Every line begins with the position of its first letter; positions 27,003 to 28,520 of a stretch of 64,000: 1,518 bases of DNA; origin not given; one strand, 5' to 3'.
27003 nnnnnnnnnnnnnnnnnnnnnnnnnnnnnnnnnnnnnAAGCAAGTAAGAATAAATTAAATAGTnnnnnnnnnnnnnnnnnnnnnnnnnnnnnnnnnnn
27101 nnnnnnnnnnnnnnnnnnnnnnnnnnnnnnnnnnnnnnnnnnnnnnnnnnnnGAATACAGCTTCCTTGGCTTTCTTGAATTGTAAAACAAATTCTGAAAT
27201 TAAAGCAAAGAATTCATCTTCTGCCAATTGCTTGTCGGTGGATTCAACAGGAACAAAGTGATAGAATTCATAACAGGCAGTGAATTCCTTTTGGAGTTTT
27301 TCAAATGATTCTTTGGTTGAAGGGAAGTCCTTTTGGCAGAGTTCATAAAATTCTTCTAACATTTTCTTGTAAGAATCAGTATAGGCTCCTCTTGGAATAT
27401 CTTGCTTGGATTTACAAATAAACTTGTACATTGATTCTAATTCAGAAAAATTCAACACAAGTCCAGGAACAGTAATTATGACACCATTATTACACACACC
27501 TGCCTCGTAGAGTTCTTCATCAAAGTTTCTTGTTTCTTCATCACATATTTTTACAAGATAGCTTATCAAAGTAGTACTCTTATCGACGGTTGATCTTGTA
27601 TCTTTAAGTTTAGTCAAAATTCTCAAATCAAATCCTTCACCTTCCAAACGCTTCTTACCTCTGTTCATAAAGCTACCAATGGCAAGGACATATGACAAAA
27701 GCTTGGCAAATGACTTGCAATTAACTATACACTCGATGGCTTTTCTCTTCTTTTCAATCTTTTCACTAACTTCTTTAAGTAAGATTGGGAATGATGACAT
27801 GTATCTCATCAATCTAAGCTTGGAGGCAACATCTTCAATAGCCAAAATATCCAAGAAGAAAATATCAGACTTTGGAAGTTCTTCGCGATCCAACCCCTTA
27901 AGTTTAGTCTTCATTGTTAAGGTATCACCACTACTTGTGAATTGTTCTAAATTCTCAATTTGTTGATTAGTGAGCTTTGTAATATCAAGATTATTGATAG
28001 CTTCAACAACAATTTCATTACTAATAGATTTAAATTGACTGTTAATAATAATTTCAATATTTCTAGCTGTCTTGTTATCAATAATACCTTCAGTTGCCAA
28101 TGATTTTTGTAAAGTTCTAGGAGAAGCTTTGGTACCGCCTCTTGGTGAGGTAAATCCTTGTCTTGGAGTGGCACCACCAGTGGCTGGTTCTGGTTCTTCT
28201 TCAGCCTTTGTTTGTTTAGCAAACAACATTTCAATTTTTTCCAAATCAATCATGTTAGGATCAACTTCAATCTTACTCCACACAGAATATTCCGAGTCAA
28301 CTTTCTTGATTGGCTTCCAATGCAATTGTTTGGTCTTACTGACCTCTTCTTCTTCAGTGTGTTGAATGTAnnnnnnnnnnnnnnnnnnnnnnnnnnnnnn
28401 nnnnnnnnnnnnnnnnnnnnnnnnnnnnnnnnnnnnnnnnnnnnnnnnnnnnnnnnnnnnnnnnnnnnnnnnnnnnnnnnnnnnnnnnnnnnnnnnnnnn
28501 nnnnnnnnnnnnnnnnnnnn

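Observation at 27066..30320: Formin with an N-terminal phosphatase-dead PTEN-like domain (plant class II architecture)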

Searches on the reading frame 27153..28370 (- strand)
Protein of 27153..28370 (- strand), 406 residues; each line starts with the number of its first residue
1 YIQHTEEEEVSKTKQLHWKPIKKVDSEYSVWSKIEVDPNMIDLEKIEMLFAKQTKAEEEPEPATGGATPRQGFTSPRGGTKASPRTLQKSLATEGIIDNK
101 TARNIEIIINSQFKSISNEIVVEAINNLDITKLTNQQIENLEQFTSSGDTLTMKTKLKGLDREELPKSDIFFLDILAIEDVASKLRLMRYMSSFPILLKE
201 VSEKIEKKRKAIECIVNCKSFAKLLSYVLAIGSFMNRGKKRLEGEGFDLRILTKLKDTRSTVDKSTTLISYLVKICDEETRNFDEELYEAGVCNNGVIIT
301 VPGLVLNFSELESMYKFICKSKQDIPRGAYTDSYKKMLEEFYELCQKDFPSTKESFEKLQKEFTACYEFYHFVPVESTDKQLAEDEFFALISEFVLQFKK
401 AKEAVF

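Call 67: find_homologous_proteins(query=A7, max_evalue=1e-25)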
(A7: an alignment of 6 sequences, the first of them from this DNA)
Query A7 (6 sequences) (406 aa, profile of the alignment): 3 proteins with E <= 1e-25 among 8000 candidates.
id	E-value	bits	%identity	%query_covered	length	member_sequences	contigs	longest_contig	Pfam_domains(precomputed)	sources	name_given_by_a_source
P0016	8.9e-43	165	25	75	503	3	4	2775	PF02181.29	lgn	-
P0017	1.2e-29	122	21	77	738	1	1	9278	PF02181.29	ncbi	ncbi:Protein diaphanous-like protein, partial [Zancudomyces culisetae]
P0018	1.3e-29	121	23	97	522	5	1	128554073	PF02181.29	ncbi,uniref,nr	ncbi:Hypothetical predicted protein [Octopus vulgaris]|uniref:FH2 domain-containing protein n=1 Tax=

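Call 69: search_solved_structures(query=window:27153-28370:-, max_evalue=0.00001, show_alignments=2)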
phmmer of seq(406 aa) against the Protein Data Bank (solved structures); distinct sequences matched with E-value up to 0.00001: 16.
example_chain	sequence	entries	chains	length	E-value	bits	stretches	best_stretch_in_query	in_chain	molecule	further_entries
2z6e_A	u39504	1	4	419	4.2e-19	72.2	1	12-403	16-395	Disheveled-associated activator of morphogenesis 1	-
2j1d_G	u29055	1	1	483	5.3e-19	71.9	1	12-403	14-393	DISHEVELED-ASSOCIATED ACTIVATOR OF MORPHOGENESIS 1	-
9b3d_G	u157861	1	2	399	6.9e-16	61.6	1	77-400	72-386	Protein diaphanous homolog 1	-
9b27_G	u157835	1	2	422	8.3e-16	61.4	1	77-400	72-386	Protein diaphanous homolog 1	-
3obv_E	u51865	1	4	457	8.8e-16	61.3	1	77-400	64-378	Protein diaphanous homolog 1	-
3o4x_E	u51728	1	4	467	1.1e-15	60.9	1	77-400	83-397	Protein diaphanous homolog 1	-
8ru2_E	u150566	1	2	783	3.6e-15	59.3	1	77-399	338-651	Methylated-DNA--protein-cysteine methyltransferase,Protein diaphanous homolog 1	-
1v9d_A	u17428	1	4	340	4.7e-15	58.9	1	95-400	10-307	Diaphanous protein homolog 1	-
4eah_A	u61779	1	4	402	1.3e-10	44.2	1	84-318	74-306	Formin-like protein 3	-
1ux4_A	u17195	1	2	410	2.1e-09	40.3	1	107-402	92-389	BNI1 PROTEIN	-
9az4_G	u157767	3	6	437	4.5e-09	39.2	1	75-273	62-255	Inverted formin-2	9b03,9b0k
1ux5_A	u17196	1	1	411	5.3e-09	39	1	101-402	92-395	BNI1 PROTEIN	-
1y64_B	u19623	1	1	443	6e-09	38.8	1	101-402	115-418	BNI1 protein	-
8rv2_E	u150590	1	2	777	1.3e-08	37.7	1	75-273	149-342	Isoform 2 of Inverted formin-2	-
9azp_G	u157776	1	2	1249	2.5e-08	36.8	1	75-274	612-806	Inverted formin-2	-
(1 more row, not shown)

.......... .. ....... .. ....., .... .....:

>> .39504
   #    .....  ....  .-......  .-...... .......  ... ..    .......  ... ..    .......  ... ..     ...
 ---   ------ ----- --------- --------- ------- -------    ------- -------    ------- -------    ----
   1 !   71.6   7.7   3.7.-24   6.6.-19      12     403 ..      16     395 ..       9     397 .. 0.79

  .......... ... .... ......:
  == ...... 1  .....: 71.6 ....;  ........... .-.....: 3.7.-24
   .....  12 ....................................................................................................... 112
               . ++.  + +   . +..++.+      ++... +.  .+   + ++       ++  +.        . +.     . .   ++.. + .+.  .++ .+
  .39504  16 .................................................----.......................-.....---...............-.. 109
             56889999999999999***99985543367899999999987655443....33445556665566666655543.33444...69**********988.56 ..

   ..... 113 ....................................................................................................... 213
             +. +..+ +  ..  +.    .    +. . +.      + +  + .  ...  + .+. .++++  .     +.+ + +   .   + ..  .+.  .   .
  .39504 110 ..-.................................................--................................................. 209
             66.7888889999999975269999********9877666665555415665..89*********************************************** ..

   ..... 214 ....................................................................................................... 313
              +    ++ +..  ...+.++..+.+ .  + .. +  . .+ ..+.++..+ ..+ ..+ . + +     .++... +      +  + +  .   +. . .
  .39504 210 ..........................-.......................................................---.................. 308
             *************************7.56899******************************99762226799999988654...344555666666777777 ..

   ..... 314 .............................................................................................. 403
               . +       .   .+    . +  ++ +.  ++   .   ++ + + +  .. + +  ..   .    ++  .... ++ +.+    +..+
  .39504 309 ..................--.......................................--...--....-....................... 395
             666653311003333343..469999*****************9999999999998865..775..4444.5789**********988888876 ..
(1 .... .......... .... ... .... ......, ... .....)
